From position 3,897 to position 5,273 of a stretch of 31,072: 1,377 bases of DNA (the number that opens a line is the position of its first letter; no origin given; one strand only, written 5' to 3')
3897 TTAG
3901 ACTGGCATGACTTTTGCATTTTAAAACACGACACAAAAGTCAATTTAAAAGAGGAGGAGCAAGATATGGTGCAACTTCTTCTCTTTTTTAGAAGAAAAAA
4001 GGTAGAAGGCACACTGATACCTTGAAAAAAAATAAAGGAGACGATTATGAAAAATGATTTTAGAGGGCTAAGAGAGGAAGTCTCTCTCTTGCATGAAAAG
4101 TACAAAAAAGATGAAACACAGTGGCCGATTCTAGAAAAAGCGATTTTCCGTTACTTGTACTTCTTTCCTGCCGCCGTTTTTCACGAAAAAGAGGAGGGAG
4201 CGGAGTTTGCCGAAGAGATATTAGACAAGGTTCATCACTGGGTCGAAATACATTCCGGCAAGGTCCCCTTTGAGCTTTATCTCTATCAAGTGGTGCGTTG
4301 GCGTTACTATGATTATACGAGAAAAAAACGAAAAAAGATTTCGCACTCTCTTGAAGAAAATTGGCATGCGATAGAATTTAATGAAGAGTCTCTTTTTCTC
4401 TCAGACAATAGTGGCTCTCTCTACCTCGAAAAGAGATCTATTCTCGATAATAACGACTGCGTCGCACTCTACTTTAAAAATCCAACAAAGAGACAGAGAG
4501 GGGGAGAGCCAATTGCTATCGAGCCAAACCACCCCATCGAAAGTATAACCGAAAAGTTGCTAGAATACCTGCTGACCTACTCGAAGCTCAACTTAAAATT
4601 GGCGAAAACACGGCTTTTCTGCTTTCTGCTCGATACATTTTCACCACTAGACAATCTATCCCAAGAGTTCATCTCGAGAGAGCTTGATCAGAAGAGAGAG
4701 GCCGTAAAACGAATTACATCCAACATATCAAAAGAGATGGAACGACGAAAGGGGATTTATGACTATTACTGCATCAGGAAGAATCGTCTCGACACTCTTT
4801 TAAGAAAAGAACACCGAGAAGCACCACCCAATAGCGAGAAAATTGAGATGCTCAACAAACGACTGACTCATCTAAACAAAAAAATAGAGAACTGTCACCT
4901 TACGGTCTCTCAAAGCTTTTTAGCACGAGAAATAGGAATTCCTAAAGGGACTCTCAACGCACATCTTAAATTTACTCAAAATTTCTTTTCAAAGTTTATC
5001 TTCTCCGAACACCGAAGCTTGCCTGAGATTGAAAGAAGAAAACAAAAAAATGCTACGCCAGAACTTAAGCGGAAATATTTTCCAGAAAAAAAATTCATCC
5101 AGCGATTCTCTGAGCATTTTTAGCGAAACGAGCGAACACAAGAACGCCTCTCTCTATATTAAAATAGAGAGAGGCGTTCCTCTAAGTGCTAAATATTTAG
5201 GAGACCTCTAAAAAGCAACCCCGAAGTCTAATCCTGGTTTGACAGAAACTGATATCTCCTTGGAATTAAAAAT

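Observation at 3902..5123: Candidate sigma54-to-novel-sigma cascade: an RpoN promoter driving an atypical sigma70/ECF-like factor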

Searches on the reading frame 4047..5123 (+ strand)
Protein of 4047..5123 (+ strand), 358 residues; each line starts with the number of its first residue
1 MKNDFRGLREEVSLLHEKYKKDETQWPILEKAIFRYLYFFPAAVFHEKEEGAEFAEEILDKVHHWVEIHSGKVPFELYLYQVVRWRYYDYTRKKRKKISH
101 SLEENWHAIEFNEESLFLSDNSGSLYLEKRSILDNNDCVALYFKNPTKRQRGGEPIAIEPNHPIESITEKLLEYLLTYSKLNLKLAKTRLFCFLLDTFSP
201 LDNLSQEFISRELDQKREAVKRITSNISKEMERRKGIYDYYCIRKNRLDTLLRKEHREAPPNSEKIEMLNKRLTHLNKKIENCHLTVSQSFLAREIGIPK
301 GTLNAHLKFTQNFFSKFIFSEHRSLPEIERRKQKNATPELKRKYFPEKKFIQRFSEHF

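Call 7: search_protein_families(library=pfam, proteins=[window:4047-5123:+], max_evalue=0.1)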
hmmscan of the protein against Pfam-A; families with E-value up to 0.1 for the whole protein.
window:4047-5123:+ (358 aa): 0 families

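Call 8: find_homologous_proteins(query=window:4047-5120:+, max_evalue=0.001)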
Query window:4047-5120:+ (358 aa): 1 proteins with E <= 0.001 among 1849 candidates.
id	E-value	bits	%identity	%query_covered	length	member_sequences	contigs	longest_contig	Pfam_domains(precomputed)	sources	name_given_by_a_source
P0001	4.5e-237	804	100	100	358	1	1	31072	-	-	-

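Call 9: search_protein_families(library=ncbifam, proteins=[window:4047-5120:+], max_evalue=1)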
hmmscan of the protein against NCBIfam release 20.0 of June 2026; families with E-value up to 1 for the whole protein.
window:4047-5120:+ (358 aa): 5 families
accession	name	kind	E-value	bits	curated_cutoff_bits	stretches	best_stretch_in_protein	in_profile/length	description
TIGR02937.1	sigma70-ECF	superfamily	0.00029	20.5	42.9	1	37-232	14-162/165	sigma-70 family RNA polymerase sigma factor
NF006175.0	PRK08311.2-3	subfamily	0.023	14.2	244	1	71-138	71-136/244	RNA polymerase sigma factor SigI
TIGR02952.1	Sig70_famx2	equivalog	0.046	13.6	206.45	1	32-144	23-136/170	ECF subfamily RNA polymerase sigma factor, BldN family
TIGR01149.1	mtrG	equivalog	0.081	12.9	50.65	1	264-298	12-49/70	tetrahydromethanopterin S-methyltransferase subunit MtrG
NF007220.0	PRK09639.1-5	equivalog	0.17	11.6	260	1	31-112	14-91/181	RNA polymerase sigma factor SigX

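Call 17: search_protein_representatives(protein=window:4047-5120:+)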
Query: 358 residues. Proteins with E-value up to 0.001 (for the whole library): 4; up to 1e-10: 1; up to 1e-30: 1. The best 4 are listed.
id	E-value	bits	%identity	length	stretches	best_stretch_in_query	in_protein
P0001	1.4e-237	803.8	100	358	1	1-358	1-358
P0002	1.7e-10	57.1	25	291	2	155-313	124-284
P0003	2.1e-04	37.1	29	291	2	206-317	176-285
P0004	2.3e-04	36.9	31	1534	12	34-74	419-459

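Call 20: find_homologous_proteins(query=A1, max_evalue=0.01)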
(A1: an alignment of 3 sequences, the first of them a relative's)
Query A1 (3 sequences) (358 aa, profile of the alignment): 2 proteins with E <= 0.01 among 3905 candidates.
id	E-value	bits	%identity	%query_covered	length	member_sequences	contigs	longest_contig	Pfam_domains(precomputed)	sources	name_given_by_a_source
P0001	2.8e-146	504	100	100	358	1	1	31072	-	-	-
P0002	1.2e-134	466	21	85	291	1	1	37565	-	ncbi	-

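Call 21: find_encoding_contigs(protein=P0002, flank=10000)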
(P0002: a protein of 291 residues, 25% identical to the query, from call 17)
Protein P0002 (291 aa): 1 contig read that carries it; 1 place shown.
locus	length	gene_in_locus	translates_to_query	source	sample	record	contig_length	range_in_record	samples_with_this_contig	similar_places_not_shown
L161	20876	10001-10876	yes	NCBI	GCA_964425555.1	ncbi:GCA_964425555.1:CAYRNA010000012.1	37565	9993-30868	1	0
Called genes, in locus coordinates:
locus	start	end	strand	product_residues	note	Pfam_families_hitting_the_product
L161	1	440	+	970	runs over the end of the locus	PF23152:GDH_2nd (weak), PF05088:Bac_GDH_CD, PF00208:ELFV_dehydrog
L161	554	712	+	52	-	PF00301:Rubredoxin, PF21349:RUBY_RBDX (faint)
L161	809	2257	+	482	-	PF03772:Competence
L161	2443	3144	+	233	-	PF01027:Bax1-I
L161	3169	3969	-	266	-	PF01476:LysM, PF04225:LysM_OapA (faint), PF23473:LysM3_LYK4_5 (faint), PF01476:LysM, PF01551:Peptidase_M23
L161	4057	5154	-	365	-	PF00817:IMS, PF11798:IMS_HHH, PF21999:IMS_HHH_1, PF11799:IMS_C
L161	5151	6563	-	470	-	-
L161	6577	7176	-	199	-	-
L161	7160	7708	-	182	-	PF01928:CYTH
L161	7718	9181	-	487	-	PF22694:CtpB_N-like, PF00595:PDZ (weak), PF13180:PDZ_2, PF17820:PDZ_6, PF03572:Peptidase_S41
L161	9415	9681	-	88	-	PF00166:Cpn10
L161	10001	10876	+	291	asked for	-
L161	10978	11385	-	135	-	PF01196:Ribosomal_L17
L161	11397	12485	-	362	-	PF01193:RNA_pol_L, PF01000:RNA_pol_A_bac, PF03118:RNA_pol_A_CTD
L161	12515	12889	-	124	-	PF00411:Ribosomal_S11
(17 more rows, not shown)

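Call 22: find_encoding_contigs(protein=P0001, flank=10000)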
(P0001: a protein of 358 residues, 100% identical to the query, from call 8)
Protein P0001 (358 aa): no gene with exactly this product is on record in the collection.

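Call 26: find_related_loci(query=P0001, collection=genome_contigs, flank=10000)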
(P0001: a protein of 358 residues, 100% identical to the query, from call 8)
Query P0001 (358 aa) in genome_contigs; peptide patterns used: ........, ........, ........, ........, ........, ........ (x = any residue, [..] = any of these).
72 stretches matched a pattern, but none encodes a relative of the query by tblastn (E <= 1e-3).

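Call 27: find_related_loci(query=P0001, collection=metagenome_contigs, flank=10000)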
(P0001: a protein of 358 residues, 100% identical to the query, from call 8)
Query P0001 (358 aa) in metagenome_contigs; peptide patterns used: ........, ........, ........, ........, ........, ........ (x = any residue, [..] = any of these).
115 stretches matched a pattern, but none encodes a relative of the query by tblastn (E <= 1e-3).

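Call 28: find_related_loci(query=P0002, collection=genome_contigs, flank=6000)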
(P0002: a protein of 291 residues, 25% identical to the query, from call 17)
Query P0002 (291 aa) in genome_contigs; peptide patterns used: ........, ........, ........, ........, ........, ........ (x = any residue, [..] = any of these).
31 stretches matched a pattern; 1 encode a relative of the query (tblastn E <= 1e-3); 1 distinct loci.
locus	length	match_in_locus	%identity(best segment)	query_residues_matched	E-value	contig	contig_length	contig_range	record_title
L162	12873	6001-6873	100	1-291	0e+0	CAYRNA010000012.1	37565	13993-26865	MAG TPA_asm: uncultured Spirochaetales bacterium isolate binchicken_co390_8 genome assembly, contig: NODE_691_length_375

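Call 29: find_encoding_contigs(protein=P0003, flank=10000)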
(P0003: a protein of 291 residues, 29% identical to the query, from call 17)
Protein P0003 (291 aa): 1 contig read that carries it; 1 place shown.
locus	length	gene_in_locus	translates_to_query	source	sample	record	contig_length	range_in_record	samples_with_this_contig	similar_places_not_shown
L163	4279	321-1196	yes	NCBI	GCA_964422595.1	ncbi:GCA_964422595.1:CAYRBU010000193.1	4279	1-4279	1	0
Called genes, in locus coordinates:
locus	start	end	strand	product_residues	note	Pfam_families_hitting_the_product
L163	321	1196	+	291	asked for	-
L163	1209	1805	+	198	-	PF01725:Ham1p_like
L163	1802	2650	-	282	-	PF01297:ZnuA (weak)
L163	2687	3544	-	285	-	PF00950:ABC-3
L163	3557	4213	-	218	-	PF00005:ABC_tran, PF13304:AAA_21 (faint)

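Call 39: search_solved_structures(query=A1, max_evalue=10, show_alignments=3)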
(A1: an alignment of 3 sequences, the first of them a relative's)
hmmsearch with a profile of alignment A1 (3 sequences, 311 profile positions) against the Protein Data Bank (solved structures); distinct sequences matched with E-value up to 10: 30.
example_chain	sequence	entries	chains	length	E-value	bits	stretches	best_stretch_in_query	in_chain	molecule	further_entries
7y5e_QL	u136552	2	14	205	0.19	13.8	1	184-275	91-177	PsbQ'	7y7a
4uda_A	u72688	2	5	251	0.21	13.6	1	23-78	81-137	MINERALOCORTICOID RECEPTOR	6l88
2a3i_A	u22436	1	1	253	0.22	13.6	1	23-78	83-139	Mineralocorticoid receptor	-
5hcv_A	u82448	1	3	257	0.23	13.6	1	23-78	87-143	Mineralocorticoid receptor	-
2abi_A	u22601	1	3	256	0.23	13.5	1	24-78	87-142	Mineralocorticoid receptor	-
4kmf_A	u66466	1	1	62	0.26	13.4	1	279-306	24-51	Interferon-inducible and double-stranded-dependent eIF-2kinase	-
2aa2_A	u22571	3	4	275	0.26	13.4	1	23-78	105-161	Mineralocorticoid receptor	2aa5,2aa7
1i6z_A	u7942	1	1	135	0.26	13.3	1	142-234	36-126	BAG-FAMILY MOLECULAR CHAPERONE REGULATOR-1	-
2rvc_A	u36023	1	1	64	0.27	13.3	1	279-306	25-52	Interferon-inducible and double-stranded-dependent eIF-2kinase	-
1y9r_A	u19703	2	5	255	0.3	13.2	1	24-78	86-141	Mineralocorticoid receptor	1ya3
2oax_A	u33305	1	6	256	0.3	13.1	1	24-78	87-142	Mineralocorticoid receptor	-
3vhv_A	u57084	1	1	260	0.33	13.1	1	24-78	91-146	Mineralocorticoid receptor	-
5mwp_A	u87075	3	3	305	0.37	12.9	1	23-78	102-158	Mineralocorticoid receptor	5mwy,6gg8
4udb_A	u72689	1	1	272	0.38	12.8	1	24-78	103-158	MINERALOCORTICOID RECEPTOR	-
2aa6_A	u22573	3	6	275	0.39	12.8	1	24-78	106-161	Mineralocorticoid receptor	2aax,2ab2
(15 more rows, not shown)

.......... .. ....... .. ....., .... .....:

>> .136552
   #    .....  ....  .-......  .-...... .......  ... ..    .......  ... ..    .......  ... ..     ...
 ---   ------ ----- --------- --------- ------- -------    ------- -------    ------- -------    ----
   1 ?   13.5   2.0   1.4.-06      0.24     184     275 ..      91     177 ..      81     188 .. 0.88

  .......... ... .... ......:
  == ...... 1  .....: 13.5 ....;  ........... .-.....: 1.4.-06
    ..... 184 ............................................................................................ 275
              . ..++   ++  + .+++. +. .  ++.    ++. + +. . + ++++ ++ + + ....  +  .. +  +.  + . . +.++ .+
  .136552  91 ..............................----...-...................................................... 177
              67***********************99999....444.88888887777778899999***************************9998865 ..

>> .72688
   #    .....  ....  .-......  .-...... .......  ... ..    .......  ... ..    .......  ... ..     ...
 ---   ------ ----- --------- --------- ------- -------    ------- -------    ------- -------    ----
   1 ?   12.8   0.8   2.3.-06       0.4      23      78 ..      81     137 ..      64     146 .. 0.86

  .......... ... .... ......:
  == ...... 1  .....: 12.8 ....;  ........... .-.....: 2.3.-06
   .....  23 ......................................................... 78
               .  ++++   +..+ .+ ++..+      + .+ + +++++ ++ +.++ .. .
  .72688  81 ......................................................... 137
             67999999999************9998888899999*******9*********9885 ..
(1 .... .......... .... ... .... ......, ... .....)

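Call 47: predict_structure(alignment_id=A1)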
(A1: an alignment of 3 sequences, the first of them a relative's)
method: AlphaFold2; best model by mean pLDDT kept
length: 358 residues; sequences in the alignment: 3
mean_pLDDT: 49.3   pTM: 0.32
mean pLDDT of the five models: 49.3, 46.8, 46.6, 46.5, 43.5
residues with pLDDT >= 90: 0; 70-90: 75; 50-70: 70; < 50: 213
segments of 3 or more residues with pLDDT < 50: 1-5, 38-50, 65-85, 87-201, 204-206, 208-210, 309-334, 339-358
pLDDT, mean of each block of 10 residues (from residue 1): 51 79 76 57 43 57 48 42 48 40 30 25 24 26 25 28 35 35 34 37 47 53 64 74 82 77 84 83 69 64 49 34 37 46 39 29
secondary structure, 60 per line:
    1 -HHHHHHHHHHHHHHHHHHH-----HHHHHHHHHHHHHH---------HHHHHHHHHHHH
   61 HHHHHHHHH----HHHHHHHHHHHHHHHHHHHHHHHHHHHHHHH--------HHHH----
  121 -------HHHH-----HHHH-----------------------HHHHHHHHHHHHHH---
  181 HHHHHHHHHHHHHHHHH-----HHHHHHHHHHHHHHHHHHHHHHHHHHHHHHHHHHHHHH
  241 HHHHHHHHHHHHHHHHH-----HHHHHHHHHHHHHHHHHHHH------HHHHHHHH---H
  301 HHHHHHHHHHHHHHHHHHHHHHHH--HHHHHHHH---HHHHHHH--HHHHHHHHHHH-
elements in order: H2-20 H26-39 H49-69 H74-104 H113-116 H128-131 H137-140 H164-177 H181-197 H203-257 H263-282 H289-296 H300-324 H327-334 H338-344 H347-357

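Call 48: search_protein_families(library=pfam, alignment_id=A1, max_evalue=10)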
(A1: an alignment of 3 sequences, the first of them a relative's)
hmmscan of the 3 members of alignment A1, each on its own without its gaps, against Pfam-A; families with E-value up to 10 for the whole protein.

A. member 1, P0001 (358 aa): 0 families

B. families by the number of members that match (of 3 scanned): 8 families
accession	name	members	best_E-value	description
PF08281.18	Sigma70_r4_2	1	0.00062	Sigma-70, region 4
PF14493.12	HTH_40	1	0.014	Helix-turn-helix domain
PF13730.12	HTH_36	1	0.021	Helix-turn-helix domain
PF05008.21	V-SNARE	1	0.021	Vesicle transport v-SNARE protein N-terminus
PF22991.1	Lock_Gag1-like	1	0.04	Gag1-like, lock domain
PF04038.17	DHNA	1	0.055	Dihydroneopterin aldolase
PF09789.14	CC149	1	0.055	Coiled-coil domain-containing protein 149-A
PF04545.22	Sigma70_r4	1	0.13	Sigma-70, region 4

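Call 49: search_protein_families(library=ncbifam, alignment_id=A1, max_evalue=10)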
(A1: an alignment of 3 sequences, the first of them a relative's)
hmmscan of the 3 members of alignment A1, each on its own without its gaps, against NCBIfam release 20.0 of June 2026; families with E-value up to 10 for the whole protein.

A. member 1, P0001 (358 aa): 5 families
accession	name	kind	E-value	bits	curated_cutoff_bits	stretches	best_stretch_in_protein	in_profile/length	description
TIGR02937.1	sigma70-ECF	superfamily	0.00029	20.5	42.9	1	37-232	14-162/165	sigma-70 family RNA polymerase sigma factor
NF006175.0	PRK08311.2-3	subfamily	0.023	14.2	244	1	71-138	71-136/244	RNA polymerase sigma factor SigI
TIGR02952.1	Sig70_famx2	equivalog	0.046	13.6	206.45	1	32-144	23-136/170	ECF subfamily RNA polymerase sigma factor, BldN family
TIGR01149.1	mtrG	equivalog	0.081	12.9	50.65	1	264-298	12-49/70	tetrahydromethanopterin S-methyltransferase subunit MtrG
NF007220.0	PRK09639.1-5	equivalog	0.17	11.6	260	1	31-112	14-91/181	RNA polymerase sigma factor SigX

B. families by the number of members that match (of 3 scanned): 23 families
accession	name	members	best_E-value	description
TIGR02937.1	sigma70-ECF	2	1.2e-07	sigma-70 family RNA polymerase sigma factor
NF009171.0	PRK12518.1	2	0.0013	RNA polymerase sigma factor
TIGR02983.1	SigE-fam_strep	1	0.00058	SigE family RNA polymerase sigma factor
NF007229.0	PRK09647.1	1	0.0047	RNA polymerase sigma factor SigE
NF009195.0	PRK12543.1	1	0.0058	RNA polymerase sigma factor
NF009199.0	PRK12547.1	1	0.0099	RNA polymerase sigma factor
TIGR02939.1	RpoE_Sigma70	1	0.011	RNA polymerase sigma factor RpoE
NF009170.0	PRK12517.1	1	0.012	RNA polymerase sigma factor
NF006175.0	PRK08311.2-3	1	0.023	RNA polymerase sigma factor SigI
NF007227.0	PRK09645.1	1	0.026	sigma-70 family RNA polymerase sigma factor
NF009198.0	PRK12546.1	1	0.03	RNA polymerase sigma factor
TIGR02954.1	Sig70_famx3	1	0.033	RNA polymerase sigma-70 factor, TIGR02954 family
NF009169.0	PRK12516.1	1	0.04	RNA polymerase sigma factor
TIGR02952.1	Sig70_famx2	1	0.046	ECF subfamily RNA polymerase sigma factor, BldN family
TIGR02959.1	SigZ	1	0.058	RNA polymerase sigma factor SigZ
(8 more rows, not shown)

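Call 50: search_protein_families(library=ncbifam, proteins=[P0002, P0003], max_evalue=0.01)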
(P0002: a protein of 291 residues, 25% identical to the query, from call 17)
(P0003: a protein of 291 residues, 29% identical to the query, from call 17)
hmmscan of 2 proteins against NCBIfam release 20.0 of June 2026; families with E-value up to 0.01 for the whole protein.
P0002 (291 aa): 5 families
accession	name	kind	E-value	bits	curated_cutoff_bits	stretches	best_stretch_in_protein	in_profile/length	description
TIGR02937.1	sigma70-ECF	superfamily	1.2e-07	31.5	42.9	1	26-287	4-163/165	sigma-70 family RNA polymerase sigma factor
TIGR02983.1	SigE-fam_strep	subfamily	0.00058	19.8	141.55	1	255-287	124-156/162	SigE family RNA polymerase sigma factor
NF007229.0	PRK09647.1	equivalog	0.0047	16.3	265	1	257-287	170-200/220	RNA polymerase sigma factor SigE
NF009195.0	PRK12543.1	subfamily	0.0058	16.1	197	0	251-288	140-177/192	RNA polymerase sigma factor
NF009199.0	PRK12547.1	subfamily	0.0099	15.3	219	0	257-288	128-159/184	RNA polymerase sigma factor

P0003 (291 aa): 1 family
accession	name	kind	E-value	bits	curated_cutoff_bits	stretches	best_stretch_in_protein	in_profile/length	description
NF009171.0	PRK12518.1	equivalog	0.0013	18.6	208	1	258-280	156-178/191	RNA polymerase sigma factor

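Call 51: search_protein_families(library=pfam, proteins=[P0002, P0003], max_evalue=1)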
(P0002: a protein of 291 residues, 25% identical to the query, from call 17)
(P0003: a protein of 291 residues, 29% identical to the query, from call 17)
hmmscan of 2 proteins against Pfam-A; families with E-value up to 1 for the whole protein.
P0002 (291 aa): 6 families
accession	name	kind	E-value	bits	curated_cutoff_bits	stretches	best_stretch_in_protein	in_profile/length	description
PF08281.18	Sigma70_r4_2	-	0.00062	19.8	25.7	1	256-285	25-54/54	Sigma-70, region 4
PF14493.12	HTH_40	-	0.014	16.1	27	1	253-289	8-44/89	Helix-turn-helix domain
PF13730.12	HTH_36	-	0.021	15.1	25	1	262-281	30-49/55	Helix-turn-helix domain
PF22991.1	Lock_Gag1-like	-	0.04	14.1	27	0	132-151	18-37/44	Gag1-like, lock domain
PF04038.17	DHNA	-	0.055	14.5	25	1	218-246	12-40/108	Dihydroneopterin aldolase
PF04545.22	Sigma70_r4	-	0.13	12.3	24.1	1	262-287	25-50/50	Sigma-70, region 4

P0003 (291 aa): 2 families
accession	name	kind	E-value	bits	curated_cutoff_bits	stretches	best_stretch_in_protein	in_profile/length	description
PF05008.21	V-SNARE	-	0.021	15.7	25.9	1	180-250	20-90/92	Vesicle transport v-SNARE protein N-terminus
PF09789.14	CC149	-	0.055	13.2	30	1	176-219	137-180/316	Coiled-coil domain-containing protein 149-A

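Call 56: find_related_loci(query=A4, collection=metagenome_contigs, flank=6000)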
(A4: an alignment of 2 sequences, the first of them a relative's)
Query A4 (358 aa) in metagenome_contigs; peptide patterns used: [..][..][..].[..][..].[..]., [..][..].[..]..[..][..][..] (x = any residue, [..] = any of these).
129 stretches matched a pattern, but none encodes a relative of the query by tblastn (E <= 1e-3).
